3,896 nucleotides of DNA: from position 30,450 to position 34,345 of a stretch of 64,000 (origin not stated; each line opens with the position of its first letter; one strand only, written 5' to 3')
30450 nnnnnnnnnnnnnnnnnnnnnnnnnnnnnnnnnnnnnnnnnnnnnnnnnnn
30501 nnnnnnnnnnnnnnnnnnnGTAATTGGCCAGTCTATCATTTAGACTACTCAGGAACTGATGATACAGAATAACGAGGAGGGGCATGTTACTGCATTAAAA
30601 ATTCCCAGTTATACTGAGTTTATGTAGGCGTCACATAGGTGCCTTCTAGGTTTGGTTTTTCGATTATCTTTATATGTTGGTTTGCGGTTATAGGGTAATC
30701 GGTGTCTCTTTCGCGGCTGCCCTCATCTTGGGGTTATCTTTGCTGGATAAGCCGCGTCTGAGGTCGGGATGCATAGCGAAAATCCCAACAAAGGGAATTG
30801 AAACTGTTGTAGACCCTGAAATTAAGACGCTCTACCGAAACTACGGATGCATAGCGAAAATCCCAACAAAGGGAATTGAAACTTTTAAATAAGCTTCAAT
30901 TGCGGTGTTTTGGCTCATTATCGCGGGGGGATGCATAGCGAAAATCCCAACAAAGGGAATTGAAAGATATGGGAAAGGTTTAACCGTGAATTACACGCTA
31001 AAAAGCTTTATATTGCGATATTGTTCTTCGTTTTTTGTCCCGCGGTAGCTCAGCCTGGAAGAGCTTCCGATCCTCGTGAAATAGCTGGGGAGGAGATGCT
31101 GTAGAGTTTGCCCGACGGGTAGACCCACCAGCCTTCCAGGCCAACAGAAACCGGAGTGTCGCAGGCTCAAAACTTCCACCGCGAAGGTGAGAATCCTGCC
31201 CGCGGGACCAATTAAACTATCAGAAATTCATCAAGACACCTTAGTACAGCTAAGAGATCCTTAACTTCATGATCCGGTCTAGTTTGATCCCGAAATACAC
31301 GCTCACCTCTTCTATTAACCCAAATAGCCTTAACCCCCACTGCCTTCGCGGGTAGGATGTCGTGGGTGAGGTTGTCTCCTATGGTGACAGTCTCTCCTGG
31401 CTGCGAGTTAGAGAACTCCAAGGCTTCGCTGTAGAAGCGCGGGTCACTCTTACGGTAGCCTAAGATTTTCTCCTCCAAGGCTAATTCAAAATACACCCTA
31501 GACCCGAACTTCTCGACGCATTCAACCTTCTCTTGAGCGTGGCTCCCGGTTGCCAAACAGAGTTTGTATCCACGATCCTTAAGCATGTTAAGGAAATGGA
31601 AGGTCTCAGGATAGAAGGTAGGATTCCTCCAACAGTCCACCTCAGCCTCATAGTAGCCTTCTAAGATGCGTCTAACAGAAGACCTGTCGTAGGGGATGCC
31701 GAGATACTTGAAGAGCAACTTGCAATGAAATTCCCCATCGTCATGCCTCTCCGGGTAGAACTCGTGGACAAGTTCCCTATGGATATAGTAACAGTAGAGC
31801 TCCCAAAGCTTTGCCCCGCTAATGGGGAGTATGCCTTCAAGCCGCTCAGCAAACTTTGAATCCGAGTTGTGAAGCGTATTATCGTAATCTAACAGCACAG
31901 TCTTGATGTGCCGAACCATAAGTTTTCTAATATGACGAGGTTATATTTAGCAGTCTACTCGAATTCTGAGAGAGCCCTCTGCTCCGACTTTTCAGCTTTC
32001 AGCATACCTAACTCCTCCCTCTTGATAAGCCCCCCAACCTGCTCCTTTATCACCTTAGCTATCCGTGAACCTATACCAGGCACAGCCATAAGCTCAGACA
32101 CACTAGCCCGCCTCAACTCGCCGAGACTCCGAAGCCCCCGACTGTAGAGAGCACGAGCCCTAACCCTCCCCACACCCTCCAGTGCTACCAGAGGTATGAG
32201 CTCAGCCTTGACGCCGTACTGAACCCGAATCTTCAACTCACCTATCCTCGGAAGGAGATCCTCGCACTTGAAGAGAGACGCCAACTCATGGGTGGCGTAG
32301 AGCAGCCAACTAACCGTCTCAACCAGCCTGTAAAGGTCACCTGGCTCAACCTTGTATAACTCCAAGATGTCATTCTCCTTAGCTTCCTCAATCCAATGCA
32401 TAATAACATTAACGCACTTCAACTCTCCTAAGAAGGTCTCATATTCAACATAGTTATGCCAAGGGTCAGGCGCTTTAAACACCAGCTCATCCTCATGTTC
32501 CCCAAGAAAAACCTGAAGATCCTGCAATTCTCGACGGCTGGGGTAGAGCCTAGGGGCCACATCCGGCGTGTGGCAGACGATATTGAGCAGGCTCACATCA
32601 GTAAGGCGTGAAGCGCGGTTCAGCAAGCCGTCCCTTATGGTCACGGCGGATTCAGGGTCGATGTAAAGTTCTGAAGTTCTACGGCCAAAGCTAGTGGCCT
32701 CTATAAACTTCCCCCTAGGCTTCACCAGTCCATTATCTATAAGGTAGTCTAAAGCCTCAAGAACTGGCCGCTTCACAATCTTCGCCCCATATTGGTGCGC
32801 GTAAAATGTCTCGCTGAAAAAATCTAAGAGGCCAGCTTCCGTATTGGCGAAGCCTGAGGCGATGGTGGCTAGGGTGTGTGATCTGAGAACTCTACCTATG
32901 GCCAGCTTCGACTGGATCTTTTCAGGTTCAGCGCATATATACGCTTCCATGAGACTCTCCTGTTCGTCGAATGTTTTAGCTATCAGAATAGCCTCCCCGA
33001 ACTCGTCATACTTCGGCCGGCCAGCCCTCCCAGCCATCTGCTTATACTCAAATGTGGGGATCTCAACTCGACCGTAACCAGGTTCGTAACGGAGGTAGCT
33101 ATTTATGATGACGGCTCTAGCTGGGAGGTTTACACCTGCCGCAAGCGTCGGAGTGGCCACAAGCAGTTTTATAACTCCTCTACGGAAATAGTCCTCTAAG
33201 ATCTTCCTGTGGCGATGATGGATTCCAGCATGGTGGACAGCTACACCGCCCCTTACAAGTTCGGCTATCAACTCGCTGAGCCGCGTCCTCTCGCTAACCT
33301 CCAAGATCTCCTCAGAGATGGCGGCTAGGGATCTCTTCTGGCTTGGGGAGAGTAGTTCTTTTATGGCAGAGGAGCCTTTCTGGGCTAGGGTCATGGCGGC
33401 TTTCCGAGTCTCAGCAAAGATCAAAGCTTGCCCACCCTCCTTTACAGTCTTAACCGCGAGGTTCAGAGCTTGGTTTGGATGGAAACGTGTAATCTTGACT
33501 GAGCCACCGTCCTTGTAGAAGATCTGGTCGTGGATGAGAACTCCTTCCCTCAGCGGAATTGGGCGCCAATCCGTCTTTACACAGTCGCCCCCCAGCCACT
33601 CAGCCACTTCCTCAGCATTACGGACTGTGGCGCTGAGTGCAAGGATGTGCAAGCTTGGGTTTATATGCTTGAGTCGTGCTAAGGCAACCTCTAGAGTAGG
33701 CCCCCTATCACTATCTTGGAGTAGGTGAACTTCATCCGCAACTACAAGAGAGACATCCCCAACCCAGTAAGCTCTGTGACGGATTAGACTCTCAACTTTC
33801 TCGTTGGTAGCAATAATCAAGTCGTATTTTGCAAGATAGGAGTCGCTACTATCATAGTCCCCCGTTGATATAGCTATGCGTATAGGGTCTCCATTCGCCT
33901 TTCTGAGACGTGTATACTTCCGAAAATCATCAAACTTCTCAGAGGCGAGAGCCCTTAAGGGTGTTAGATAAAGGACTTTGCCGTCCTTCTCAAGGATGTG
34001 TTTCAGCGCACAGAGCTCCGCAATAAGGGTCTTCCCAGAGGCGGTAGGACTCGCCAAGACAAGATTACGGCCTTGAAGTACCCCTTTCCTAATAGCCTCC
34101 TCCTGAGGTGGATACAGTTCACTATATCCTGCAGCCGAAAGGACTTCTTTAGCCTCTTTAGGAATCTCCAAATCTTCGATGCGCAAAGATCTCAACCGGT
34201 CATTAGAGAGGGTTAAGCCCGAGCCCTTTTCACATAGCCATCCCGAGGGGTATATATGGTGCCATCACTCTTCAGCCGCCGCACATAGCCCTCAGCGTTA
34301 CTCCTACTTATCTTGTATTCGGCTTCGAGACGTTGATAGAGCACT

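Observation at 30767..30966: Orphan three-repeat CRISPR mini-array with no cas genes, adjacent to an intron-containing tRNA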

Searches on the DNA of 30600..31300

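Call 41: search_rna_families(source=window, start=30600, end=31300, threshold=evalue, max_evalue=10, show_alignments=4)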
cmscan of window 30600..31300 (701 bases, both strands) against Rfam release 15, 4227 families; matches with E-value up to 10: 8.
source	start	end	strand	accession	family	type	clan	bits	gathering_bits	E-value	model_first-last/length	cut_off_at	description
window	30940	30966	-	RF01328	CRISPR-DR17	Gene; CRISPR;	CL00014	23.9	42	0.053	1-25/25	no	CRISPR RNA direct repeat element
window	30942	30966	-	RF01354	CRISPR-DR45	Gene; CRISPR;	-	20.9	37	0.66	1-24/24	no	CRISPR RNA direct repeat element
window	30778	30804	-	RF01328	CRISPR-DR17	Gene; CRISPR;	CL00014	18.7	42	1.3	1-25/25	no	CRISPR RNA direct repeat element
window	30856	30882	-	RF01328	CRISPR-DR17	Gene; CRISPR;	CL00014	18.7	42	1.3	1-25/25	no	CRISPR RNA direct repeat element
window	30929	31015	-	RF01457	rli22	Gene; sRNA;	CL00114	18.7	80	2.2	1-111/111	no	Listeria sRNA rli22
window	30763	30804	-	RF01373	CRISPR-DR60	Gene; CRISPR;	-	16.8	45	5.2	1-37/37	no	CRISPR RNA direct repeat element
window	30770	30804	+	RF01323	CRISPR-DR10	Gene; CRISPR;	-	16.2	39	1.2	1-37/37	no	CRISPR RNA direct repeat element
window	30848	30882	+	RF01323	CRISPR-DR10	Gene; CRISPR;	-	16.2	39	1.2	1-37/37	no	CRISPR RNA direct repeat element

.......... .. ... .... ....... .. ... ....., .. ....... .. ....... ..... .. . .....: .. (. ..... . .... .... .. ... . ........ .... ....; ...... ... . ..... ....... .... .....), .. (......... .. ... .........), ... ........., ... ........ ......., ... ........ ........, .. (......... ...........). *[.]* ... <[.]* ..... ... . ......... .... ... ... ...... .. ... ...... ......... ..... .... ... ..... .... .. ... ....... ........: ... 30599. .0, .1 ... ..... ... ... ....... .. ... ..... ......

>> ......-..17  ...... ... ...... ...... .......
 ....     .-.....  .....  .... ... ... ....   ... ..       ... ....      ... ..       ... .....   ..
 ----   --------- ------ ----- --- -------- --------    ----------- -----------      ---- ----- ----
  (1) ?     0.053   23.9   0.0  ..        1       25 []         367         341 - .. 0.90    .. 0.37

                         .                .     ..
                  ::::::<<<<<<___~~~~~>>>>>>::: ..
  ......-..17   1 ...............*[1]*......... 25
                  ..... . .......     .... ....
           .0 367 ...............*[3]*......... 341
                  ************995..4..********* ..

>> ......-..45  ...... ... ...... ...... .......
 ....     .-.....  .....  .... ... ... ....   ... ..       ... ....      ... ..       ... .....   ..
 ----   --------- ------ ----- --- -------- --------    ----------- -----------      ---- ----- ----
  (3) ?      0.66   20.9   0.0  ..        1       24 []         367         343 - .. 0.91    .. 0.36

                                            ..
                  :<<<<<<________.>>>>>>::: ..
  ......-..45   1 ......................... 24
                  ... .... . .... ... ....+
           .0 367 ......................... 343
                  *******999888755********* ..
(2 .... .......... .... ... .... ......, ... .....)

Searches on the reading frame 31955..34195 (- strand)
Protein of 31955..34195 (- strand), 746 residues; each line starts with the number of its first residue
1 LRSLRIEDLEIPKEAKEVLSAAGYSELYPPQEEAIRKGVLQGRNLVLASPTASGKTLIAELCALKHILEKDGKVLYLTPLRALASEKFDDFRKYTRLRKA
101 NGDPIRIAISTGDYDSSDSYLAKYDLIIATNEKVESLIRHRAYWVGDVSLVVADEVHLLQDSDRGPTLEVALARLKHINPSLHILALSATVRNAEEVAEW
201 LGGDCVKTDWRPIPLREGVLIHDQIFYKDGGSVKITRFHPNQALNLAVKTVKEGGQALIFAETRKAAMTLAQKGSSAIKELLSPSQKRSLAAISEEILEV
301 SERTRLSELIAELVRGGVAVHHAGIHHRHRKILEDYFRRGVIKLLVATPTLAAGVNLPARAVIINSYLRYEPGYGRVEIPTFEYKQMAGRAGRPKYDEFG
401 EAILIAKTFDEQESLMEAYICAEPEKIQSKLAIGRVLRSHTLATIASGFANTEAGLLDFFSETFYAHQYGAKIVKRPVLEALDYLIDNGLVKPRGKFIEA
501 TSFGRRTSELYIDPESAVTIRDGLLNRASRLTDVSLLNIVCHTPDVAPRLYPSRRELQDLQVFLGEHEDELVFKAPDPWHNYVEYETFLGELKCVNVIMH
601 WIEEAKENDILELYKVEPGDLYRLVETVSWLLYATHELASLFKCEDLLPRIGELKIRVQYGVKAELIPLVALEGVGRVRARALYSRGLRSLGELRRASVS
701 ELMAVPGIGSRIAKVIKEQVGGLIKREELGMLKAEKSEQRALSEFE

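Call 8: search_protein_families(library=pfam, proteins=[window:31955-34195:-])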
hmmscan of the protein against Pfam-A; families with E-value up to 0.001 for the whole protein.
window:31955-34195:- (746 aa): 11 families
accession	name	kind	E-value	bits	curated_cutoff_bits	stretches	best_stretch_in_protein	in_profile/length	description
PF21280.2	Helicase_dom4_arc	-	3e-32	111.6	27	1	535-661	2-125/125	Archaeal helicase, domain 4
PF00270.35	DEAD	-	2.7e-31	109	26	1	29-196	2-166/167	DEAD/DEAH box helicase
PF00271.37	Helicase_C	-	3.1e-12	47.1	23.5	1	297-394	18-109/110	Helicase conserved C-terminal domain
PF04851.21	ResIII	-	2.9e-10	40.8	22.5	1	26-192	3-163/164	Type III restriction enzyme, res subunit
PF14520.12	HHH_5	-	7.3e-10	39.6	27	1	669-719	4-54/57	Helix-hairpin-helix domain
PF00633.29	HHH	-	1.4e-08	34.6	24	1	690-717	1-28/30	Helix-hairpin-helix motif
PF20470.4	HTH_61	-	2e-07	31.7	24.3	1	400-492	1-92/92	Helix-turn-helix domain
PF22527.2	DEXQc_Suv3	-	2.1e-06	27.8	27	1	48-176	19-122/154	DEXQ-box helicase domain of Suv3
PF12826.13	HHH_2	-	2.4e-05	24.8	27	1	674-718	10-53/64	Helix-hairpin-helix motif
PF10391.15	DNA_pol_lambd_f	-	0.00023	21.4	29.8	0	674-701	8-35/51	Fingers domain of DNA polymerase lambda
PF12836.13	HHH_3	-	0.00097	19.6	27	0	694-729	8-46/65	Helix-hairpin-helix motif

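Call 11: find_homologous_proteins(query=window:31955-34195:-, max_evalue=1e-50)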
Query window:31955-34195:- (746 aa): 8000 proteins with E <= 1e-50 among 8000 candidates; the best 120 are listed.
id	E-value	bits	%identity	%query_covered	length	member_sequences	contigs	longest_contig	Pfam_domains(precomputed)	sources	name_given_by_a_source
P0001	0.0e+0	1643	100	100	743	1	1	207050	PF00270.36,PF20470.5,PF14520.13,PF00271.38,PF21280.3,PF00633.30,PF22527.3,PF04851.22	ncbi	ncbi:MAG: DEAD/DEAH box helicase [Candidatus Bathyarchaeia archaeon]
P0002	0.0e+0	1276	76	99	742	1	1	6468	PF00270.36,PF20470.5,PF14520.13,PF00271.38,PF21280.3,PF00633.30,PF04851.22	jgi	-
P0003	0.0e+0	1117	65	100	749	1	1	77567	PF00270.36,PF14520.13,PF00271.38,PF21280.3,PF00633.30,PF22527.3,PF04851.22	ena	-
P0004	0.0e+0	1086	65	97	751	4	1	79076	PF12826.14,PF00270.36,PF20470.5,PF14520.13,PF00271.38,PF21280.3,PF00633.30,PF22527.3,PF04851.22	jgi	-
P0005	0.0e+0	1083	64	97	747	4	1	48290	PF12826.14,PF00270.36,PF20470.5,PF14520.13,PF00271.38,PF21280.3,PF00633.30,PF22527.3,PF04851.22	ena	-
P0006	0.0e+0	1082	64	99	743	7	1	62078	PF12826.14,PF00270.36,PF20470.5,PF14520.13,PF00271.38,PF21280.3,PF00633.30,PF22527.3,PF04851.22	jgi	-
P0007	0.0e+0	1077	64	99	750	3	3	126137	PF12826.14,PF00270.36,PF10391.16,PF20470.5,PF14520.13,PF00271.38,PF21280.3,PF00633.30,PF22527.3,PF04851.22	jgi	-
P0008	0.0e+0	1058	61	99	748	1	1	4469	PF00270.36,PF14520.13,PF00271.38,PF21280.3,PF22527.3,PF04851.22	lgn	-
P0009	0.0e+0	1046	62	97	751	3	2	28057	PF00270.36,PF20470.5,PF14520.13,PF00271.38,PF21280.3,PF22527.3,PF04851.22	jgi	-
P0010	0.0e+0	1045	63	96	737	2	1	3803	PF12826.14,PF00270.36,PF10391.16,PF20470.5,PF14520.13,PF00271.38,PF21280.3,PF00633.30,PF22527.3,PF04851.22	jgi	-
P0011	0.0e+0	1029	63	95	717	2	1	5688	PF12826.14,PF00270.36,PF20470.5,PF14520.13,PF00271.38,PF21280.3,PF00633.30,PF22527.3,PF04851.22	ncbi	ncbi:extensin, partial [Candidatus Bathyarchaeota archaeon]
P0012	4.1e-298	1009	61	97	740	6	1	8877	PF12826.14,PF00270.36,PF14520.13,PF00271.38,PF21280.3,PF00633.30,PF22527.3,PF04851.22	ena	-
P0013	9.3e-298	1008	61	97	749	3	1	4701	PF12826.14,PF00270.36,PF10391.16,PF20470.5,PF14520.13,PF00271.38,PF21280.3,PF00633.30,PF22527.3,PF04851.22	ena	-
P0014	3.6e-297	1006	62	97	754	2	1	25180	PF12826.14,PF00270.36,PF10391.16,PF20470.5,PF14520.13,PF00271.38,PF21280.3,PF00633.30,PF04851.22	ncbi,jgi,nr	ncbi:MAG: hypothetical protein DRO52_00215 [Candidatus Hecatellales archaeon]|nr:MAG: hypothetical p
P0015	2.0e-296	1003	60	99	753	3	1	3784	PF00270.36,PF10391.16,PF20470.5,PF14520.13,PF00271.38,PF21280.3,PF00633.30,PF04851.22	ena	-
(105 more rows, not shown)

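Call 12: find_encoding_contigs(protein=P0001, flank=10000, max_places=5)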
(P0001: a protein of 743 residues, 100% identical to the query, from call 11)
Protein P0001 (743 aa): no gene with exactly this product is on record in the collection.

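Call 13: find_encoding_contigs(protein=P0002, flank=10000, max_places=5)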
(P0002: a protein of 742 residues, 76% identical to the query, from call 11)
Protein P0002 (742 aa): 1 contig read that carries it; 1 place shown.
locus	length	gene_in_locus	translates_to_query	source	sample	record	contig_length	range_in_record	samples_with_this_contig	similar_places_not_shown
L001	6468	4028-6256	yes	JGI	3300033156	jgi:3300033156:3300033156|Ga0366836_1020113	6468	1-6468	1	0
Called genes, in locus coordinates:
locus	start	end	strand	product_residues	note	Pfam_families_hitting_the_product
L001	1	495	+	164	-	?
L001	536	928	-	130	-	-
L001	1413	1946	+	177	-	PF05916:Sld5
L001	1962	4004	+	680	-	PF14551:MCM_N, PF17207:MCM_OB, PF01078:Mg_chelatase (faint), PF00493:MCM, PF07728:AAA_5 (weak), PF17855:MCM_lid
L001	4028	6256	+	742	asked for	PF04851:ResIII, PF00270:DEAD, PF00271:Helicase_C, PF20470:HTH_61 (weak), PF21280:Helicase_dom4_arc, PF00633:HHH (faint), PF14520:HHH_5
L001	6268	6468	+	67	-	?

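Call 34: find_encoding_contigs(protein=P0003, flank=8000, max_places=2)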
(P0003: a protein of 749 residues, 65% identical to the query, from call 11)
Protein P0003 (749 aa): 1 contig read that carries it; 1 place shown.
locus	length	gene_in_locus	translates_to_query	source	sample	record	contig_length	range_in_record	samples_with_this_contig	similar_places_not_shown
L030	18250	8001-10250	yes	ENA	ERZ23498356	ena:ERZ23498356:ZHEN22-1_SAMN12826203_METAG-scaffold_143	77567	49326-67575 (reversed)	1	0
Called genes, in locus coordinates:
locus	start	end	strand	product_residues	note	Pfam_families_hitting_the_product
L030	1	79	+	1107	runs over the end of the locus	PF03833:PolC_DP2_N, PF24844:PolC_DP2_central, PF24846:PolC_DP2_cat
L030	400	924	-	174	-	PF01967:MoaC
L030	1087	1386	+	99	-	-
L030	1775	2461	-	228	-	-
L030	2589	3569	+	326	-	PF03215:Rad17 (weak), PF05496:RuvB_N (weak), PF13177:DNA_pol3_delta2 (weak), PF00004:AAA, PF25361:AAA_lid_RFC1 (weak), PF16193:AAA_assoc_2 (faint), PF08542:Rep_fac_C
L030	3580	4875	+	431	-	PF00004:AAA, PF25361:AAA_lid_RFC1 (weak), PF21960:RCF1-5-like_lid (weak)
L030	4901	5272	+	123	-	-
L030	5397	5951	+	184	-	PF05916:Sld5 (weak), PF27418:GINS23_N (weak)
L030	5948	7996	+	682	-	PF14551:MCM_N, PF17207:MCM_OB, PF00493:MCM, PF01078:Mg_chelatase (faint), PF07728:AAA_5 (weak), PF17855:MCM_lid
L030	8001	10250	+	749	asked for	PF04851:ResIII, PF00270:DEAD, PF22527:DEXQc_Suv3 (weak), PF00271:Helicase_C, PF21280:Helicase_dom4_arc, PF00633:HHH (faint), PF14520:HHH_5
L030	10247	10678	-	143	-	PF02416:TatA_B_E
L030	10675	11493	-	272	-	PF00902:TatC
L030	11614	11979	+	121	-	-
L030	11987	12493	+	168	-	PF13240:Zn_Ribbon_1 (faint)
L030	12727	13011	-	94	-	-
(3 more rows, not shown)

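Call 35: find_encoding_contigs(protein=P0007, flank=8000, max_places=2)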
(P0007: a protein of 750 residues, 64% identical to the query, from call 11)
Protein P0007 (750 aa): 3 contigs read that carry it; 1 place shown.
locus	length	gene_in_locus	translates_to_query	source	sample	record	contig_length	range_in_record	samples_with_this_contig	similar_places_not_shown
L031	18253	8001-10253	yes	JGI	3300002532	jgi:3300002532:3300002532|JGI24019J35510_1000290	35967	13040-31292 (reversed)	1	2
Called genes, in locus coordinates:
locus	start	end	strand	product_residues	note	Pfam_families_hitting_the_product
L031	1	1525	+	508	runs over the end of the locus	-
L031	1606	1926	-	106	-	-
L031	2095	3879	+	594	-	PF02874:ATP-synt_ab_N, PF16886:ATP-synt_ab_Xtn, PF00006:ATP-synt_ab, PF22919:ATP-synt_VA_C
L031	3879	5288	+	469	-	PF02874:ATP-synt_ab_N, PF00006:ATP-synt_ab, PF22919:ATP-synt_VA_C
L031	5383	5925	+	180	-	PF05916:Sld5 (weak)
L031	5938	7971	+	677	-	PF14551:MCM_N, PF17207:MCM_OB, PF00493:MCM, PF01078:Mg_chelatase (faint), PF07728:AAA_5, PF17855:MCM_lid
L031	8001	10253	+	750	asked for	PF04851:ResIII, PF00270:DEAD, PF00271:Helicase_C, PF20470:HTH_61 (weak), PF21280:Helicase_dom4_arc, PF10391:DNA_pol_lambd_f, PF12826:HHH_2 (weak), PF14520:HHH_5, +2 more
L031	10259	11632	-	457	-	PF00291:PALP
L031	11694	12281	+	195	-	PF13238:AAA_18, PF13521:AAA_28 (weak), PF13207:AAA_17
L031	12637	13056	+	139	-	PF14894:Lsm_C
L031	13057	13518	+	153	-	PF02629:CoA_binding, PF13380:CoA_binding_2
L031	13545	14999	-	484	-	PF00682:HMGL-like, PF22617:HCS_D2, PF08502:LeuA_dimer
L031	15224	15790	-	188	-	PF00352:TBP, PF11858:DUF3378 (faint), PF00352:TBP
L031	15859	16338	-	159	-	-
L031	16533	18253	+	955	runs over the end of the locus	PF00270:DEAD, PF04851:ResIII (weak), PF00271:Helicase_C, PF19306:WHD_Lhr, PF08494:DEAD_assoc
